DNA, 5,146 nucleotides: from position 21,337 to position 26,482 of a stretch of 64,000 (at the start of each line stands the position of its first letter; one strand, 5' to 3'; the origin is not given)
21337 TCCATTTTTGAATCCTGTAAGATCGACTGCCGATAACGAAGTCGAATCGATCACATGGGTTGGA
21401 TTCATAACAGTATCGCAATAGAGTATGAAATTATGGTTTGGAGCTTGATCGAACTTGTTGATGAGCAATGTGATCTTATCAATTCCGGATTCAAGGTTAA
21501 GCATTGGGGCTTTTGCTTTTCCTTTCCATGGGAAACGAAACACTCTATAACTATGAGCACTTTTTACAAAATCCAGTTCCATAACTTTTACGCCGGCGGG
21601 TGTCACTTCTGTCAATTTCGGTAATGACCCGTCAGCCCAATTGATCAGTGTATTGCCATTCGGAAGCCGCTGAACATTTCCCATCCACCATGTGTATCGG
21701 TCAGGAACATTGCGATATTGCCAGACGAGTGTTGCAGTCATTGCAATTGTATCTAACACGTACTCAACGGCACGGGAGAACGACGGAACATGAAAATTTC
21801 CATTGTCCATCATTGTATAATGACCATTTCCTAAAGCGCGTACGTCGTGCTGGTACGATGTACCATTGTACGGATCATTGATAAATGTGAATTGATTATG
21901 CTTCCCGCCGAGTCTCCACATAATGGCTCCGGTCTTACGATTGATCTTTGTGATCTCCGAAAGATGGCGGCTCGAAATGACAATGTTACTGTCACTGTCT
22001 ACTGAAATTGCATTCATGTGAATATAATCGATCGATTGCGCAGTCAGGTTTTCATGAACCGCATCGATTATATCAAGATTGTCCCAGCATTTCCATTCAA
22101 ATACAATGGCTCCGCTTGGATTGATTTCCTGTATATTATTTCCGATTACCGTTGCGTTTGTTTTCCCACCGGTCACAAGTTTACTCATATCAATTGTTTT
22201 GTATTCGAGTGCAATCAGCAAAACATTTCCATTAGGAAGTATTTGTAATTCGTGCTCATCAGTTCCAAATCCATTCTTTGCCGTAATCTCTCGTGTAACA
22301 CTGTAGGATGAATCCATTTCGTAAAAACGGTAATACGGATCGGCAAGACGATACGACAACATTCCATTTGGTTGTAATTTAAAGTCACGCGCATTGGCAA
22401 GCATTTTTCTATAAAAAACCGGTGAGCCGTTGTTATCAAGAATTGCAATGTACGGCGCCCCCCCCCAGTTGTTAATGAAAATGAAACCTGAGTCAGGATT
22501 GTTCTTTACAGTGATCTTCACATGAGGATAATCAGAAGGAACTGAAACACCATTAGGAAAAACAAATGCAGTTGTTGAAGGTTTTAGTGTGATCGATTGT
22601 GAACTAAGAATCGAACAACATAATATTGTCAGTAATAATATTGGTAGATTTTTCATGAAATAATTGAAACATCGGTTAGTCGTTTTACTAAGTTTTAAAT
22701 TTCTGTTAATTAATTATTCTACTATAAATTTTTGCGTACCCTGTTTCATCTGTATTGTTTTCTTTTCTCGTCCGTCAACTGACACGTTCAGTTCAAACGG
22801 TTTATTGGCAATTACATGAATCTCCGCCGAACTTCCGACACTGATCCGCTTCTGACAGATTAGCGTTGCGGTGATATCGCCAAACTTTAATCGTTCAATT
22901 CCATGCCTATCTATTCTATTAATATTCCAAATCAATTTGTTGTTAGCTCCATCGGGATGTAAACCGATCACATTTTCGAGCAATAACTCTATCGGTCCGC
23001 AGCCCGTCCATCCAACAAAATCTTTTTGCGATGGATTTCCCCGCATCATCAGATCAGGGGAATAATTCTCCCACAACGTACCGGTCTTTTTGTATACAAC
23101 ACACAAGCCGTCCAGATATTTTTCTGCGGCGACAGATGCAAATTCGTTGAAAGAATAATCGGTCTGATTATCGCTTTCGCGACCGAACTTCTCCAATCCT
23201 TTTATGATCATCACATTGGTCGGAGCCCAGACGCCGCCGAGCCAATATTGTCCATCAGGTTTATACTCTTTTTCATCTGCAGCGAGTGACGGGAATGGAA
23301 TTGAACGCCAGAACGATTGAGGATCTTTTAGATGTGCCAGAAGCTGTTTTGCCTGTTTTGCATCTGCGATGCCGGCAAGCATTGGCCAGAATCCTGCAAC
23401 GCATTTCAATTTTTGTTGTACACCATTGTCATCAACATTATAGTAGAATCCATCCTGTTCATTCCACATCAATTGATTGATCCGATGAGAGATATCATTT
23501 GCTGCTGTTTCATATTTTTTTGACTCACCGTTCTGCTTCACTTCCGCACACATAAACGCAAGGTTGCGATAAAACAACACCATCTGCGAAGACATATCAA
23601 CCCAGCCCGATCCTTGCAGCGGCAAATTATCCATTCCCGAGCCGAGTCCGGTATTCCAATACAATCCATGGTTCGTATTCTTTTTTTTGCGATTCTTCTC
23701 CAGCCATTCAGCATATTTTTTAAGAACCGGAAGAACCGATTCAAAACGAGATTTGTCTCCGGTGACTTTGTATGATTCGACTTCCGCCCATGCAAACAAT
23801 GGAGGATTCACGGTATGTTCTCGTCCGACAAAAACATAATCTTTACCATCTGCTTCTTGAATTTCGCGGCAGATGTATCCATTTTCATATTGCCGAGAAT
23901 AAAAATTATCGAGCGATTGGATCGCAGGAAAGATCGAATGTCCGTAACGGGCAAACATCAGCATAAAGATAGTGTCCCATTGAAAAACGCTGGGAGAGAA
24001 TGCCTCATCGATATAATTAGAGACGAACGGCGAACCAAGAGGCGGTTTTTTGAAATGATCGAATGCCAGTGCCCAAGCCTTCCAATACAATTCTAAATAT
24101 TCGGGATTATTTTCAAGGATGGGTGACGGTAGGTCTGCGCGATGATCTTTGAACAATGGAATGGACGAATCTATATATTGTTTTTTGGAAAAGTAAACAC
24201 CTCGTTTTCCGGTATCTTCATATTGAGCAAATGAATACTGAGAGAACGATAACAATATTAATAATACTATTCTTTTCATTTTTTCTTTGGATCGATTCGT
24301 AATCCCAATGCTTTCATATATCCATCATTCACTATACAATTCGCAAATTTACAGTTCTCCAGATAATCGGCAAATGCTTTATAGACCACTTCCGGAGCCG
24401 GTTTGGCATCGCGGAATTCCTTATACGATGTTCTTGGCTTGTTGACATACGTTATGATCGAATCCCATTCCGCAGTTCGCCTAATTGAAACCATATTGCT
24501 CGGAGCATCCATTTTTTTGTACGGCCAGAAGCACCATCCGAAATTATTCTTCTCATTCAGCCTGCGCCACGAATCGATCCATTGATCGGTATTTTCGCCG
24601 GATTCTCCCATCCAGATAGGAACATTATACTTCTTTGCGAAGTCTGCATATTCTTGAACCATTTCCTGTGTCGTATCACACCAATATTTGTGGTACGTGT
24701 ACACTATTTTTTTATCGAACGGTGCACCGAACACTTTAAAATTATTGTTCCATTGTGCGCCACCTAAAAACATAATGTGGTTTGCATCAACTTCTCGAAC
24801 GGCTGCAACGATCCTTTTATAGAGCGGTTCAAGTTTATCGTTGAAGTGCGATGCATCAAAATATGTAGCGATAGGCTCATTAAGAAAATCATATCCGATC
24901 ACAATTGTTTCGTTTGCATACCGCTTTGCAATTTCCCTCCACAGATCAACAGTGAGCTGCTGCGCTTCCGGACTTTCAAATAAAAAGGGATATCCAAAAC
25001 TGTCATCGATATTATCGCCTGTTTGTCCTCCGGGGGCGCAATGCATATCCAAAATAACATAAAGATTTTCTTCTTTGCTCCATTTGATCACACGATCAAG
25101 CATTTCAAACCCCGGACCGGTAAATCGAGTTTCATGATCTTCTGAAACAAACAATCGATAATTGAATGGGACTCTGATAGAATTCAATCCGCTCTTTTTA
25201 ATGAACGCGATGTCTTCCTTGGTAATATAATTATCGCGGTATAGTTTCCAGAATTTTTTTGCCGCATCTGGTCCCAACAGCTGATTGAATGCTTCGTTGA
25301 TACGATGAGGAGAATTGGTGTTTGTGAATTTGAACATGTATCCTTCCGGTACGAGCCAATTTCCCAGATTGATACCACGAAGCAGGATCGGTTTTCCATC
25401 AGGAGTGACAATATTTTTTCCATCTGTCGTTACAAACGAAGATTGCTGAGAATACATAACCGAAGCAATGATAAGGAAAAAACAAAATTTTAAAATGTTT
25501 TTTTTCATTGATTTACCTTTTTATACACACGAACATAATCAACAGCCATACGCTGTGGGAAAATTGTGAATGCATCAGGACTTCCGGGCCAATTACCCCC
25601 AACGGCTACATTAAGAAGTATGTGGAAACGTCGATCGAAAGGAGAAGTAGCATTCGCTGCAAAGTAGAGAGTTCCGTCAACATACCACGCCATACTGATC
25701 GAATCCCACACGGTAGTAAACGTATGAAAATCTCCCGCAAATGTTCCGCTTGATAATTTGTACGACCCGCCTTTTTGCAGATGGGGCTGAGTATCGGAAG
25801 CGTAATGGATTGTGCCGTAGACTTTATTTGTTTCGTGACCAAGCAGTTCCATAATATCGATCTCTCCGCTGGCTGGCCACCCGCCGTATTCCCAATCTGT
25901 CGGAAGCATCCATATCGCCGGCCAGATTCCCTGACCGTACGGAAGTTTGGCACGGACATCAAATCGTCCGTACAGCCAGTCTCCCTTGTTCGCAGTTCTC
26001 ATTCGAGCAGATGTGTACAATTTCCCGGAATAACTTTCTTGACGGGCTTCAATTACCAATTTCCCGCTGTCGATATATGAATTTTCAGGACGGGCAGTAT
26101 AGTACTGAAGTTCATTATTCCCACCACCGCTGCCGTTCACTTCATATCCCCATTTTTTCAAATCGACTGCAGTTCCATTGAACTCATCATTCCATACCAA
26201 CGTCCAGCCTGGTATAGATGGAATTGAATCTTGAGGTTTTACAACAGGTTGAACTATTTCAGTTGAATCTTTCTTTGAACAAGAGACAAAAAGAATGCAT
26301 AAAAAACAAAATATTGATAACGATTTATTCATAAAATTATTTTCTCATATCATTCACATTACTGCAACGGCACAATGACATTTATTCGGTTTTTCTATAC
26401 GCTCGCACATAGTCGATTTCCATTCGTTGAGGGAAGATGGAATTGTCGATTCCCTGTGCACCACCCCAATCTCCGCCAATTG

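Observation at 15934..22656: CotH kinase-fold protein and two arylsulfotransferase-like propellers, all T9SS-secreted and translationally coupled to glucanases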

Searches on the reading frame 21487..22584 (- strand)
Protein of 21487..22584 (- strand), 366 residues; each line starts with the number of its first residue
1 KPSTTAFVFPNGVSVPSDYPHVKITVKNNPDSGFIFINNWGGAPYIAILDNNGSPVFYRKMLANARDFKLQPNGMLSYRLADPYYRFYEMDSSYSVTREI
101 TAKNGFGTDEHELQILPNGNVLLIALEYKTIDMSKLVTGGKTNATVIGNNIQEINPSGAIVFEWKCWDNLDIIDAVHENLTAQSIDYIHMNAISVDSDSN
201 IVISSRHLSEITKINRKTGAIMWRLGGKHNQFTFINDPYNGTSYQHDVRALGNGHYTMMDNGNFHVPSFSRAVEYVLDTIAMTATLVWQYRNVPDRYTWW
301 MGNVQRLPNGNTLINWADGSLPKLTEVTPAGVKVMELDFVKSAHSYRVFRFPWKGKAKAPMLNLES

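Call 38: search_solved_structures(query=A1, max_evalue=0.01, show_alignments=4)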
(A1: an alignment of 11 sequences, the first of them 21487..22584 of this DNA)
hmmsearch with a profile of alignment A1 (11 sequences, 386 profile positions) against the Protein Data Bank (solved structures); distinct sequences matched with E-value up to 0.01: 4.
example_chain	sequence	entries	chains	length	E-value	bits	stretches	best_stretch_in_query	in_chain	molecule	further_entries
9kf6_A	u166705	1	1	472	1.5e-52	181.8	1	49-370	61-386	Sulfotransferase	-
9kf4_A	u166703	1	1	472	2.1e-52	181.3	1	90-370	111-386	Sulfotransferase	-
3elq_A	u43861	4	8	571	8.8e-13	50.9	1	251-344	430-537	Arylsulfate sulfotransferase | Arylsulfate sulfotransferase AssT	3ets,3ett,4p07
4p04_A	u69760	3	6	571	6.1e-12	48.1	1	250-344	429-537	Arylsulfate sulfotransferase AssT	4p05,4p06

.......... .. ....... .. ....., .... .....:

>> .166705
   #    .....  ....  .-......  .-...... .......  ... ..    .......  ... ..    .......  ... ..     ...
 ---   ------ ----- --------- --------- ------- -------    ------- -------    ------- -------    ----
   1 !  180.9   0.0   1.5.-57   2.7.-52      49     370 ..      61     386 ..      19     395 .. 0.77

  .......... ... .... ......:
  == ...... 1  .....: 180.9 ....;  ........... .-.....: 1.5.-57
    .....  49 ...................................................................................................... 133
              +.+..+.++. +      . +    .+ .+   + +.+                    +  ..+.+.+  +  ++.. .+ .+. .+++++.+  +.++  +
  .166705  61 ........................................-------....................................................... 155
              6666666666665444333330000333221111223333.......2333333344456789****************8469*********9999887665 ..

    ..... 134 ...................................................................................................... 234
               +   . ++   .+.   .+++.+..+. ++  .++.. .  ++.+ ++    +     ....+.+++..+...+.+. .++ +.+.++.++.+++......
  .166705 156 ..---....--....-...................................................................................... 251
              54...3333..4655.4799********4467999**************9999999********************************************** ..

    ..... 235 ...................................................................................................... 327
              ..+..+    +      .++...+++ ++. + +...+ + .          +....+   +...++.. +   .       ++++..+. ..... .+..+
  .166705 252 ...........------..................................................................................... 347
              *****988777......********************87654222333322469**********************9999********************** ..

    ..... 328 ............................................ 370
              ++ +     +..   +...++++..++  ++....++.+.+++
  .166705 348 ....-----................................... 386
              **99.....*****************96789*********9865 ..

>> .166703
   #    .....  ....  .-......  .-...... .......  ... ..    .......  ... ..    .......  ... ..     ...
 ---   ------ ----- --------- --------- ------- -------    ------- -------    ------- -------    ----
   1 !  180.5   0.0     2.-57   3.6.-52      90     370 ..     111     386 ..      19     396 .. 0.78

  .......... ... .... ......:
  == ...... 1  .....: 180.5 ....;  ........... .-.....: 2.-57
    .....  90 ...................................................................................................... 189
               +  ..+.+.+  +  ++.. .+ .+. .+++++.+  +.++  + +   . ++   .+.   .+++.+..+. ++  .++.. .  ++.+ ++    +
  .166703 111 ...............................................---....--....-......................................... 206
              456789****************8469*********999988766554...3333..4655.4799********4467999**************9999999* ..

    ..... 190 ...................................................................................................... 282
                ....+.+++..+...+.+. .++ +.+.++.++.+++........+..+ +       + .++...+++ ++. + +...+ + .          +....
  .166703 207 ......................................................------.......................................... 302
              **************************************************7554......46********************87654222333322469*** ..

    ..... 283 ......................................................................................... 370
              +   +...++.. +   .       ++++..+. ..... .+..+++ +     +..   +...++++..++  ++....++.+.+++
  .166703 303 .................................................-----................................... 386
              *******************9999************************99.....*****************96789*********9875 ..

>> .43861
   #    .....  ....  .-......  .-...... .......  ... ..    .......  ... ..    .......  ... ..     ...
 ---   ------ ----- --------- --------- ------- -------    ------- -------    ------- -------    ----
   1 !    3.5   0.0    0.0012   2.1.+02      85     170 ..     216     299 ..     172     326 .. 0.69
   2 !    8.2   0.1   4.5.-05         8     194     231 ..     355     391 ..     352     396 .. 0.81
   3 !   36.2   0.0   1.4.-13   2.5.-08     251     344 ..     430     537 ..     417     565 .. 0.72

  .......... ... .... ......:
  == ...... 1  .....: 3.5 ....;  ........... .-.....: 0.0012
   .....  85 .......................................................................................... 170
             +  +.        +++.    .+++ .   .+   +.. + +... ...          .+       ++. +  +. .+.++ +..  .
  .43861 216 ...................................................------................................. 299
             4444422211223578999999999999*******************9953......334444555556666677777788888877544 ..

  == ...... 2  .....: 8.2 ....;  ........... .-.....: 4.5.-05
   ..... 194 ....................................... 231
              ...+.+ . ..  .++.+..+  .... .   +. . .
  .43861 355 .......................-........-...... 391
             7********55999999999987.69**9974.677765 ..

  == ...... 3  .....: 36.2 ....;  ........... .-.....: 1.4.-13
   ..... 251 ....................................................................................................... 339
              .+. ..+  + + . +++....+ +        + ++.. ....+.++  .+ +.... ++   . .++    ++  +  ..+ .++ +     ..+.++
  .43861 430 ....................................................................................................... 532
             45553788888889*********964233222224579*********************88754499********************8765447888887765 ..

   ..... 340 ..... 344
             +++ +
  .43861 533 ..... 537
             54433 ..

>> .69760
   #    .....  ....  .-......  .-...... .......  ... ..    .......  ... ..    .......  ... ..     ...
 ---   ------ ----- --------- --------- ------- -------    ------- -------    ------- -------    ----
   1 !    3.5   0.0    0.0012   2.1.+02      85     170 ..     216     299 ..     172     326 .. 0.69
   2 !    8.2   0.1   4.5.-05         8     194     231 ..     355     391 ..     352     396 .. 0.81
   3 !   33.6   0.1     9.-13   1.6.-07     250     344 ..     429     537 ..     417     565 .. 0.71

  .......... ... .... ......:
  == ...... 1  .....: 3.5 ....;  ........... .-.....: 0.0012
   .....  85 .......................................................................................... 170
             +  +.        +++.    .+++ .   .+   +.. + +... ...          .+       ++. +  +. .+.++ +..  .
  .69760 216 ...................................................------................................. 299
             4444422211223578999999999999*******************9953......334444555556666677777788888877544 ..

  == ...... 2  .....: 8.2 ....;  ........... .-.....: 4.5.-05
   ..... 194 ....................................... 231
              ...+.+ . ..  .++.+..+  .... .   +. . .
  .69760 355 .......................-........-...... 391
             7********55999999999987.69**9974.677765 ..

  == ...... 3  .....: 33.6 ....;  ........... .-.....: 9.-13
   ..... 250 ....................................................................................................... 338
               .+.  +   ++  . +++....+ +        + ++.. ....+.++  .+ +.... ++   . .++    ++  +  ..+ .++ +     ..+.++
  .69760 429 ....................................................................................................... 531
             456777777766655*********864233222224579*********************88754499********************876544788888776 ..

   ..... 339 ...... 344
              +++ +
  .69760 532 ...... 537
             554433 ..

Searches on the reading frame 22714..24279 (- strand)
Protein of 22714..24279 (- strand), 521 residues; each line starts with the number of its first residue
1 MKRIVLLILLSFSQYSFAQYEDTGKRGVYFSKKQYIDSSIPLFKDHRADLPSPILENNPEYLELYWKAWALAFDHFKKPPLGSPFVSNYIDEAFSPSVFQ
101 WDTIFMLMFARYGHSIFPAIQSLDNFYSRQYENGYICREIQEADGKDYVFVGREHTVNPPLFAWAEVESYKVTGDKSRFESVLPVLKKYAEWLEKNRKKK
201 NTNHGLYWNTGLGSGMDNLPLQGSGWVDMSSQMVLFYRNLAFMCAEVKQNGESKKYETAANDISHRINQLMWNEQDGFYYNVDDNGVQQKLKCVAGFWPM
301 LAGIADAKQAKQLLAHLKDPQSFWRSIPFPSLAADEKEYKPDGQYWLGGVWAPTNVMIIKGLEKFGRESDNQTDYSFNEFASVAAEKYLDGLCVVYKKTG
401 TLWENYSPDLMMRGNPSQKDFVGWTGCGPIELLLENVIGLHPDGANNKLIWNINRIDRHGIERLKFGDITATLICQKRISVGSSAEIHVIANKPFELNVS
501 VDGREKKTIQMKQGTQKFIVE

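Call 4: search_protein_families(library=pfam, proteins=[window:22714-24279:-], max_evalue=0.01)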
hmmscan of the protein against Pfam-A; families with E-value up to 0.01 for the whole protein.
window:22714-24279:- (521 aa): 4 families
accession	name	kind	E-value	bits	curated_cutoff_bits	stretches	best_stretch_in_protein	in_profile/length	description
PF22422.2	MGH1-like_GH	-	5.4e-35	122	27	1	99-409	5-343/356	Mannosylglycerate hydrolase MGH1-like glycoside hydrolase domain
PF01204.24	Trehalase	-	8.4e-21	74.9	21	1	227-407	307-477/512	Trehalase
PF03200.22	Glyco_hydro_63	-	5.9e-19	68.7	22.4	2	297-426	351-484/492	Glycosyl hydrolase family 63 C-terminal domain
PF17389.8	Bac_rhamnosid6H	-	0.0016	18.2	24.5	1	168-311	109-244/339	Bacterial alpha-L-rhamnosidase 6 hairpin glycosidase domain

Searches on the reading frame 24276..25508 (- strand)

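Call 5: search_protein_families(library=pfam, proteins=[window:24276-25508:-], max_evalue=0.001)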
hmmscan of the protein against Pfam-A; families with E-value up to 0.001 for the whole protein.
window:24276-25508:- (410 aa): 1 family
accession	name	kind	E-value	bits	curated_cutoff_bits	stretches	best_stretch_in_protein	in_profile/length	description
PF00150.24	Cellulase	-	5.2e-33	115.1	23.5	1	92-331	19-269/272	Cellulase (glycosyl hydrolase family 5)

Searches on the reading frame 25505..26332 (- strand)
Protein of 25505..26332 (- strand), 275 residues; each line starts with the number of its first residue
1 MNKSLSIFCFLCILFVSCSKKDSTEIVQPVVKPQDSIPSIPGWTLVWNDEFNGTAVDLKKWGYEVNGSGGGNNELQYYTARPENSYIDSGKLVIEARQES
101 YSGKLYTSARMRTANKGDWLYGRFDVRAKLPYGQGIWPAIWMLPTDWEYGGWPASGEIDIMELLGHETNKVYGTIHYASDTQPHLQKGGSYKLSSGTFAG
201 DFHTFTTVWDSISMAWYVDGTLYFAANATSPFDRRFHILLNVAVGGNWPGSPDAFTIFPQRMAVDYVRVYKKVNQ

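Call 5: search_protein_families(library=pfam, proteins=[window:25505-26332:-], max_evalue=0.001)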
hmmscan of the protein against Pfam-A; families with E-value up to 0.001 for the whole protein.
window:25505-26332:- (275 aa): 2 families
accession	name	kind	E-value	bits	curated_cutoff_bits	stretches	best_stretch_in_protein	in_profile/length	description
PF00722.28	Glyco_hydro_16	-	4.3e-23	82.1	22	1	81-256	10-165/175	Glycosyl hydrolases family 16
PF03935.22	SKN1_KRE6_Sbg1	-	5.8e-09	35.3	30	0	43-143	117-222/501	Beta-glucan synthesis-associated protein SKN1/KRE6/Sbg1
